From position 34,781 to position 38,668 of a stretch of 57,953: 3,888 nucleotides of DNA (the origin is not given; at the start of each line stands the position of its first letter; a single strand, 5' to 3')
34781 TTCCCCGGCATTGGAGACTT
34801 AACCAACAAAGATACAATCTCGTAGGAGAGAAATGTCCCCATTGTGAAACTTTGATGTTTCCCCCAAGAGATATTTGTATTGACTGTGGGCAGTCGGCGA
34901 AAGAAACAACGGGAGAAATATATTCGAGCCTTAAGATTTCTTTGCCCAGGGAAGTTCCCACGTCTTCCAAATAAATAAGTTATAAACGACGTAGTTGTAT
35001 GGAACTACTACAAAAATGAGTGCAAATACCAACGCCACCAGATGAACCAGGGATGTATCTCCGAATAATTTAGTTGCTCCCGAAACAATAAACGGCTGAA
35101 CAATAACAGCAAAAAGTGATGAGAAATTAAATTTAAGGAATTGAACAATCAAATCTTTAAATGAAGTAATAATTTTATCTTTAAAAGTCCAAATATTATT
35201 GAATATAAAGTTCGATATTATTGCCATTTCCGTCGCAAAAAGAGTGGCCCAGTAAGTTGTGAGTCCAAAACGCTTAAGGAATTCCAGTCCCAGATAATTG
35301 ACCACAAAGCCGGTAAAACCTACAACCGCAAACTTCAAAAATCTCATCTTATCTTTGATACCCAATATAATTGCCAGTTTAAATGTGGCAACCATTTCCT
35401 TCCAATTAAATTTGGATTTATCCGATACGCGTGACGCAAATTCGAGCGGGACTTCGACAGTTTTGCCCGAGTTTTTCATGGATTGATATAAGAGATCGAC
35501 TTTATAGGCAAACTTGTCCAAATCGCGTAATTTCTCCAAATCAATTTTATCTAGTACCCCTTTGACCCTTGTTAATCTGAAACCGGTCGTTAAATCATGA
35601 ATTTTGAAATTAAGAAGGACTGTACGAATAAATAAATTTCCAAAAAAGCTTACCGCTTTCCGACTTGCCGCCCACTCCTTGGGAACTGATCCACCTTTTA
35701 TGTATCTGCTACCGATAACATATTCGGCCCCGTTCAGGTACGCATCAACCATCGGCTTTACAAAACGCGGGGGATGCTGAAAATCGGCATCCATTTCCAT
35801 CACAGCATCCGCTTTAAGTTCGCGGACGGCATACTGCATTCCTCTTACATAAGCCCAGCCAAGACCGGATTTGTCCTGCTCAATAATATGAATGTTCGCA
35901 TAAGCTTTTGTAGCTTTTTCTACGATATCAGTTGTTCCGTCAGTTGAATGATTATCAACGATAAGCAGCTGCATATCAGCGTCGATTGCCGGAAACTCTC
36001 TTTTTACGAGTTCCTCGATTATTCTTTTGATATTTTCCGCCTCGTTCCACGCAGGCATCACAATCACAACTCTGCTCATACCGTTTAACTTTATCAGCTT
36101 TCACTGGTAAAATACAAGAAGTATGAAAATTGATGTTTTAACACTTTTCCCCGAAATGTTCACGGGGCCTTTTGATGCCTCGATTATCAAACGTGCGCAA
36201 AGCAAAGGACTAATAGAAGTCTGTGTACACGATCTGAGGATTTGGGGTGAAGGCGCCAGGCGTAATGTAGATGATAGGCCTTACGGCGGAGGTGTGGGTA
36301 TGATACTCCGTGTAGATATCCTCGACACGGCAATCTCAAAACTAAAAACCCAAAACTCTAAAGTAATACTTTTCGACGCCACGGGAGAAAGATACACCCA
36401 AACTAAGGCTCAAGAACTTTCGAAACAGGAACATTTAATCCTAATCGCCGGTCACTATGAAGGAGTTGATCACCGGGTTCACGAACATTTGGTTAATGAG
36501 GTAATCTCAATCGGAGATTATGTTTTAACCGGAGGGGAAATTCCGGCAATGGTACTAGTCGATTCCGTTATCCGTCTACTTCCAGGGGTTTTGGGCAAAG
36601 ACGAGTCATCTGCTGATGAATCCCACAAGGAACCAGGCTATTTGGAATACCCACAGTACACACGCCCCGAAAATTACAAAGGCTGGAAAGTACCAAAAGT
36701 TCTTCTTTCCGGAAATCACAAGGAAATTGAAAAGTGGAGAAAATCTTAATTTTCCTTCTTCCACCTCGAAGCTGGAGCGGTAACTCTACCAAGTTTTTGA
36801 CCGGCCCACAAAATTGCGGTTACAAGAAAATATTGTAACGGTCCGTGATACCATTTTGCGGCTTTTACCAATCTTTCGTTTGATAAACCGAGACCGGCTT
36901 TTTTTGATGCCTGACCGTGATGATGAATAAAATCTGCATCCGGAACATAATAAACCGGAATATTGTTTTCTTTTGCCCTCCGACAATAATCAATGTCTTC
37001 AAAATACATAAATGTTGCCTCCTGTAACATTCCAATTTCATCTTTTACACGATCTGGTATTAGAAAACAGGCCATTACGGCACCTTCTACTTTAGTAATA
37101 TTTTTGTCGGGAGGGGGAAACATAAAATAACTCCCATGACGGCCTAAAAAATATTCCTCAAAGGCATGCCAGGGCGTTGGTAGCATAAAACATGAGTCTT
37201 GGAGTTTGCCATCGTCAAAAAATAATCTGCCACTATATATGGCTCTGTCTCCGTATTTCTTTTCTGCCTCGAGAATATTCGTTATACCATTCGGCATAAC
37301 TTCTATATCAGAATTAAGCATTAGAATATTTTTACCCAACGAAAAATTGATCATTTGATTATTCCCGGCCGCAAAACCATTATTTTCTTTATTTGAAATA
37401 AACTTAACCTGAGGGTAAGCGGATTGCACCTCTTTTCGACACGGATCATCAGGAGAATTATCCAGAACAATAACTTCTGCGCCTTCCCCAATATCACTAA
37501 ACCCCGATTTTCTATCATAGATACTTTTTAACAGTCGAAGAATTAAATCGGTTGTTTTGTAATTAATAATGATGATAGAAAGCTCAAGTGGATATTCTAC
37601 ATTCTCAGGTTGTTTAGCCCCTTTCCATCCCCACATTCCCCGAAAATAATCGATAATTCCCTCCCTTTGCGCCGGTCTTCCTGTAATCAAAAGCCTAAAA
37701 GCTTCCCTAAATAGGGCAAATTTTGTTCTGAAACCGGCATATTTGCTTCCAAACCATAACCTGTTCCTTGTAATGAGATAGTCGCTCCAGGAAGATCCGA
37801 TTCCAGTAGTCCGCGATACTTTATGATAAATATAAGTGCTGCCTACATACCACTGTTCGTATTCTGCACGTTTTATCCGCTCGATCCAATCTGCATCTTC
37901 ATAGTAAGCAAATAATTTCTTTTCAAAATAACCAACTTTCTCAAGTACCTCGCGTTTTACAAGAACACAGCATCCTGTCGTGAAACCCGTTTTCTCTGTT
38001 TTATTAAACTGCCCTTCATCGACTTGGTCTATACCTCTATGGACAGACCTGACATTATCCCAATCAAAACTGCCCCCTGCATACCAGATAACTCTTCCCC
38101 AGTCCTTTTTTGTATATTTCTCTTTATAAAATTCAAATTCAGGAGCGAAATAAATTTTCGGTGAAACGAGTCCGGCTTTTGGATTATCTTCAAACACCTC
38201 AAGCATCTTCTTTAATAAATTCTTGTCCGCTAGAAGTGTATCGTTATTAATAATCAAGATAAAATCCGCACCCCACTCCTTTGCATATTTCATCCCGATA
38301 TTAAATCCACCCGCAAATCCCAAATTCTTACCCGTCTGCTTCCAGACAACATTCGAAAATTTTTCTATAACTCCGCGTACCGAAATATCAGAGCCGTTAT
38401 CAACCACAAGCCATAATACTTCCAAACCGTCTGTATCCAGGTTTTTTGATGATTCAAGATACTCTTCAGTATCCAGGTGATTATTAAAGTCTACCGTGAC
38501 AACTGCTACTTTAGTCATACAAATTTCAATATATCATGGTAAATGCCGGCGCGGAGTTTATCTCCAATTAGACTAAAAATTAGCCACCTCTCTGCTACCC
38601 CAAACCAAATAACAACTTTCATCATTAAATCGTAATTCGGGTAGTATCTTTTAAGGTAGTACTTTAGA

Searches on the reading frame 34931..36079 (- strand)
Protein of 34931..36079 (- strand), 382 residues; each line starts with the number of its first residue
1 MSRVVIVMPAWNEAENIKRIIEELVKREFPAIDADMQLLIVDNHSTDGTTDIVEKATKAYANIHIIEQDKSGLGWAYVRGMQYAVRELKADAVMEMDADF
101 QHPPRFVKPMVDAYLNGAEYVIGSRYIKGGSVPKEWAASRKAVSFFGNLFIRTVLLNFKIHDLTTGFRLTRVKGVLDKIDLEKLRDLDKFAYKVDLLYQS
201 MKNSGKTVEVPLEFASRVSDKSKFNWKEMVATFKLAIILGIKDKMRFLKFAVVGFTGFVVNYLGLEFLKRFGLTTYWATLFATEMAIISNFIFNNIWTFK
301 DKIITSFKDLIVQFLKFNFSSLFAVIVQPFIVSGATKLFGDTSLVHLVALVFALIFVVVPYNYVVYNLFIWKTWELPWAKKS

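Call 7: search_protein_families(library=pfam, max_evalue=0.001, proteins=[window:34931-36079:-])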
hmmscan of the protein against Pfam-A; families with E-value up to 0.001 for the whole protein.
window:34931-36079:- (382 aa): 3 families
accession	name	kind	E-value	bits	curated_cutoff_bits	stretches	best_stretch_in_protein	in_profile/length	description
PF00535.33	Glycos_transf_2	-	3.4e-27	95.9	23.3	1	6-173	2-162/168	Glycosyl transferase family 2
PF04138.20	GtrA_DPMS_TM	-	5e-15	56.2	26.1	1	249-371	1-117/117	GtrA/DPMS, transmembrane domain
PF13641.12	Glyco_tranf_2_3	-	5.1e-05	23.8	27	1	4-113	3-110/230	Glycosyltransferase like family 2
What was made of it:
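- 34931..36079 (-): DPMS-type polyprenyl-phosphate hexose synthase: a GT2 domain fused to a GtrA-like TM domain. Pfam GT2 plus GtrA_DPMS_TM (call 7).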

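Call 34: search_protein_families(library=ncbifam, max_evalue=0.00001, proteins=[window:34931-36079:-])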
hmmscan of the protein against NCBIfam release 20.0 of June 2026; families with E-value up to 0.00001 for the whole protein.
window:34931-36079:- (382 aa): 14 families
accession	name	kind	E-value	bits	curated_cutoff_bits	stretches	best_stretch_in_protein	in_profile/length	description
NF047588.1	GlcsyltransPgfSStrep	equivalog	3.3e-18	65.9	500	1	3-287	2-269/308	glycosyltransferase PgfS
TIGR04182.1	glyco_TIGR04182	equivalog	4.6e-16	59.1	325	1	4-255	2-232/293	S-layer glycoprotein N-glycosyltransferase AglJ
TIGR03469.1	HpnB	hypoth_equivalog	1.1e-13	50.9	379.25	1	3-113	45-159/386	hopene-associated glycosyltransferase HpnB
NF041875.1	EPS_EpsD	equivalog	2.7e-10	40.2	370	1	5-122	2-112/325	exopolysaccharide biosynthesis glycosyltransferase EpsD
NF058614.1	PPMAGASynPpgS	equivalog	7.2e-10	38.7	370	1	4-181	2-167/226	polyprenyl-phospho-N-acetylgalactosaminyl synthase PpgS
NF045692.1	OglycostaseCruG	equivalog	1.6e-09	37.2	600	1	2-113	41-151/386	2'-O-glycosyltransferase CruG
TIGR03937.1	PgaC_IcaA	equivalog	3.8e-09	36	422.3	1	3-112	46-148/407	poly-beta-1,6-N-acetyl-D-glucosamine synthase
NF041391.1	DPhHxTase_Halo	equivalog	9.5e-09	34.6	375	1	8-218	1-187/213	dolichyl-phosphate hexose transferase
NF007986.1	PRK10714.1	equivalog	1e-08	34.6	529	1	2-279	6-265/316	undecaprenyl-phosphate 4-deoxy-4-formamido-L-arabinose transferase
NF007482.0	PRK10073.1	equivalog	2.3e-08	33.4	423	1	3-86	7-86/334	glycosyltransferase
NF010496.0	PRK13915.1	equivalog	9.1e-08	31.5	262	1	2-117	31-145/307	glucosyl-3-phosphoglycerate synthase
NF038302.1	EPS_HpsE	equivalog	1e-07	31.3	300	1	5-100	4-97/307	hormogonium polysaccharide biosynthesis glycosyltransferase HpsE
NF041865.1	EpsU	equivalog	1.3e-06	27.7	700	1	5-111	42-144/394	exopolysaccharide biosynthesis GT2 family glycosyltransferase EpsU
TIGR04283.1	glyco_like_mftF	equivalog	4.8e-06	26.3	182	1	6-109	3-92/221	TIGR04283 family arsenosugar biosynthesis glycosyltransferase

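Call 44: search_solved_structures(query=window:34931-36079:-, max_evalue=0.00001)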
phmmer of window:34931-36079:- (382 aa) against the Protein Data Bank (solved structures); distinct sequences matched with E-value up to 0.00001: 7.
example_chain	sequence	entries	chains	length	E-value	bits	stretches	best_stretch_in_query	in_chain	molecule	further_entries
5mlz_A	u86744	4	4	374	7.5e-36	127.2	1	3-353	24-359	Dolichol monophosphate mannose synthase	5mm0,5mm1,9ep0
9bhc_C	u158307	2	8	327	8.9e-07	31.6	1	3-278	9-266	Undecaprenyl-phosphate 4-deoxy-4-formamido-L-arabinose transferase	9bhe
8vxh_A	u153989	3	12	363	1.3e-06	31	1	3-231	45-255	Undecaprenyl-phosphate 4-deoxy-4-formamido-L-arabinose transferase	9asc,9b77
9hwj_A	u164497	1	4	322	1.7e-06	30.6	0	3-117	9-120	Undecaprenyl-phosphate 4-deoxy-4-formamido-L-arabinose transferase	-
5eke_A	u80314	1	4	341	2.9e-06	29.9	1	5-146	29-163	Uncharacterized glycosyltransferase sll0501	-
5ekp_C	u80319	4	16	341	5.1e-06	29.1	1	5-146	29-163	Uncharacterized glycosyltransferase sll0501 | Glycosyltransferase sll0501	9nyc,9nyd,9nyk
9nye_A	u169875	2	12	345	5.2e-06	29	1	5-169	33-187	Glycosyltransferase sll0501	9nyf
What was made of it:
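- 34931..36079 (-): Full-length match to Pyrococcus furiosus Dol-P-Man synthase 5mlz, E 7.5e-36 (call 44).
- On Polyprenyl-phosphate sugar synthases (DPMS/GtrB/ArnC type GT2): 34931 meets the feature: full-length match to 5mlz, E 7.5e-36, with the GtrA_DPMS_TM domain (calls 7, 44).
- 34931 matches Pyrococcus DPMS 5mlz over its full length, E 7.5e-36 (call 44).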

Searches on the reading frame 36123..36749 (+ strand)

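Call 7: search_protein_families(library=pfam, max_evalue=0.001, proteins=[window:36123-36749:+])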
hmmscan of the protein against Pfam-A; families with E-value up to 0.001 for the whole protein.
window:36123-36749:+ (208 aa): 1 family
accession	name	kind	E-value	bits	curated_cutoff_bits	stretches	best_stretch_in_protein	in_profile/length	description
PF01746.26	tRNA_m1G_MT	-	6.5e-58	196.1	27.3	1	23-207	2-183/195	tRNA (Guanine-1)-methyltransferase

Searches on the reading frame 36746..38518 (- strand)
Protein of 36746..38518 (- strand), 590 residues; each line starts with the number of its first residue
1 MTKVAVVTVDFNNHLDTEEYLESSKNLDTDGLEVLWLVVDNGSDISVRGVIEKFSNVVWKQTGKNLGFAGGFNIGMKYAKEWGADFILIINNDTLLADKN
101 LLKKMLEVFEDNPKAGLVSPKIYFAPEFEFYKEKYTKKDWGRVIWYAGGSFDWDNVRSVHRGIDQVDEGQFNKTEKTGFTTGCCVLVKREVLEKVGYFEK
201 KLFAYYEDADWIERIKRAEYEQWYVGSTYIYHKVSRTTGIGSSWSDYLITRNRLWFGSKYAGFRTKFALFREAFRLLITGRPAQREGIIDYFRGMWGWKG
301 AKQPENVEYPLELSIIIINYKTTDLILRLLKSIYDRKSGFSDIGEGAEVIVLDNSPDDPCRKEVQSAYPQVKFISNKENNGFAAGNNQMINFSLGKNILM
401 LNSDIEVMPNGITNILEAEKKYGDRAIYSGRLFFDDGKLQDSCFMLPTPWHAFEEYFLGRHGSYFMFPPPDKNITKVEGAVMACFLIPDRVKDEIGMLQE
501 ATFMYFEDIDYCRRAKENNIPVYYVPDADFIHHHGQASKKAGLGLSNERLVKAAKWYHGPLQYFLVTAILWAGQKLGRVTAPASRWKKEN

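Call 7: search_protein_families(library=pfam, max_evalue=0.001, proteins=[window:36746-38518:-])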
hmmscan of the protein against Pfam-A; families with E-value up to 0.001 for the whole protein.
window:36746-38518:- (590 aa): 3 families
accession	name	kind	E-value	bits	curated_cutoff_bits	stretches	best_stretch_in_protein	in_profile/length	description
PF00535.33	Glycos_transf_2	-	6.2e-30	104.8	23.3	2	314-438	1-122/168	Glycosyl transferase family 2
PF13641.12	Glyco_tranf_2_3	-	1e-15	58.9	27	2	313-538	3-217/230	Glycosyltransferase like family 2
PF13632.12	Glyco_trans_2_3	-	1.6e-07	31.8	27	0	86-259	1-144/198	Glycosyl transferase family group 2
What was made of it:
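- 36746..38518 (-): Protein with two GT2 domains, rhamnosyltransferase/GlfT1-like. Two GT2 stretches (call 7).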

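Call 34: search_protein_families(library=ncbifam, max_evalue=0.00001, proteins=[window:36746-38518:-])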
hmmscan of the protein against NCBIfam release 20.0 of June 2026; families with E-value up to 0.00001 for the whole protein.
window:36746-38518:- (590 aa): 8 families
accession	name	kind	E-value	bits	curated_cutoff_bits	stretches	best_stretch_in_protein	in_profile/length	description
TIGR01556.1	rhamnosyltran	subfamily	1.3e-30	106.5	200.55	2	347-563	22-226/281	rhamnosyltransferase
NF050113.1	gal_furan_GlfT1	equivalog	7.4e-15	55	330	1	25-120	19-115/290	galactofuranosyltransferase GlfT1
NF041875.1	EPS_EpsD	equivalog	1.1e-13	51.4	370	1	313-460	1-138/325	exopolysaccharide biosynthesis glycosyltransferase EpsD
TIGR03965.1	mycofact_glyco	equivalog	3.6e-10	39.3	280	0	174-233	223-281/467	mycofactocin biosynthesis glycosyltransferase MftF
TIGR03937.1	PgaC_IcaA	equivalog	1.4e-08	34.2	422.3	0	3-118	46-159/407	poly-beta-1,6-N-acetyl-D-glucosamine synthase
TIGR04009.1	wcaE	equivalog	1.5e-07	31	369.2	0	313-438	3-125/248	colanic acid biosynthesis glycosyltransferase WcaE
NF038302.1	EPS_HpsE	equivalog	4.1e-07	29.3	300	0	196-236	187-226/307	hormogonium polysaccharide biosynthesis glycosyltransferase HpsE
NF038299.1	EPS_HpsN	equivalog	1.4e-06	27.5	425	0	84-283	82-276/317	hormogonium polysaccharide biosynthesis glycosyltransferase HpsN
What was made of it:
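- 36746..38518 (-): TIGR01556 rhamnosyltransferase, E 1e-30 (call 34).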
